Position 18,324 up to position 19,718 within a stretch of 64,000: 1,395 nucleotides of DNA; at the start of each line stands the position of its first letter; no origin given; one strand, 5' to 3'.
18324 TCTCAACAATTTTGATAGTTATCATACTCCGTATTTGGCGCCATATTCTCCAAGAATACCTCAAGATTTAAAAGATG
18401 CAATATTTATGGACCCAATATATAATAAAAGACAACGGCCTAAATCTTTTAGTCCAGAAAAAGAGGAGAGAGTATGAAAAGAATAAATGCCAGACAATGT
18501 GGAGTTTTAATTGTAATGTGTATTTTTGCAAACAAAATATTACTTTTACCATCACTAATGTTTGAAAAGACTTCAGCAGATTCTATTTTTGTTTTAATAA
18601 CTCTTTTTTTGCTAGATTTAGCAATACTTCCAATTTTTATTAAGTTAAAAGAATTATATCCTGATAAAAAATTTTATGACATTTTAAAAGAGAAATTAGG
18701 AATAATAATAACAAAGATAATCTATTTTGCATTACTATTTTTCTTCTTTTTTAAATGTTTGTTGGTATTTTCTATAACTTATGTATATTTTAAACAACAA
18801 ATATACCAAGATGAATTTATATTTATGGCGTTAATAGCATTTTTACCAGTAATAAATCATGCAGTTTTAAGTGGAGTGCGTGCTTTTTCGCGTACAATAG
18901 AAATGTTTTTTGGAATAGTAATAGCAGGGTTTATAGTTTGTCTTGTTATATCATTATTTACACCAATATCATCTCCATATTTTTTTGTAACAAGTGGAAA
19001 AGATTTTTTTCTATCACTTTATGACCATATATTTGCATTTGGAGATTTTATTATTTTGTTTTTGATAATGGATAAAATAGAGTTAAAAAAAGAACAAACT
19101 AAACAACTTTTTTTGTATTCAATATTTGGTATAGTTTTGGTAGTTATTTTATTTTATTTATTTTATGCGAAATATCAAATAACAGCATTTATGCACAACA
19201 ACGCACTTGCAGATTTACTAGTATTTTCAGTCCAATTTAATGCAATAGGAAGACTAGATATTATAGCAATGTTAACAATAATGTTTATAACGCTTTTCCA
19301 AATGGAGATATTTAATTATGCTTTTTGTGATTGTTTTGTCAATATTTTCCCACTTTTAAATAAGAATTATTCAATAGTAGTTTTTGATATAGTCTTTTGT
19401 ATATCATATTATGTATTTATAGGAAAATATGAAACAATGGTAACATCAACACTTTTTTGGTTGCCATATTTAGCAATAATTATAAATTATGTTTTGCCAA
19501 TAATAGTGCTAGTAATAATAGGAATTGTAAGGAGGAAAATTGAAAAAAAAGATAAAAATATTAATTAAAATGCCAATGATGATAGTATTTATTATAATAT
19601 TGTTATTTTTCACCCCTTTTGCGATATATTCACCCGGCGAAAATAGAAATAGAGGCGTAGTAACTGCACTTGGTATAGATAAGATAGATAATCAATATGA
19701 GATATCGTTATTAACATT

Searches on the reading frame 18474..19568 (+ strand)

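Call 57: search_protein_families(library=pfam, proteins=[window:18474-19568:+], max_evalue=0.00001)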
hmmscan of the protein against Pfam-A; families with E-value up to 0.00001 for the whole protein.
window:18474-19568:+ (364 aa): 1 family
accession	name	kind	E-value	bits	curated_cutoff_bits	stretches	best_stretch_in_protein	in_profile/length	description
PF03845.19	Spore_permease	-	5.9e-12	45.5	23.4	1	3-313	1-314/321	Spore germination protein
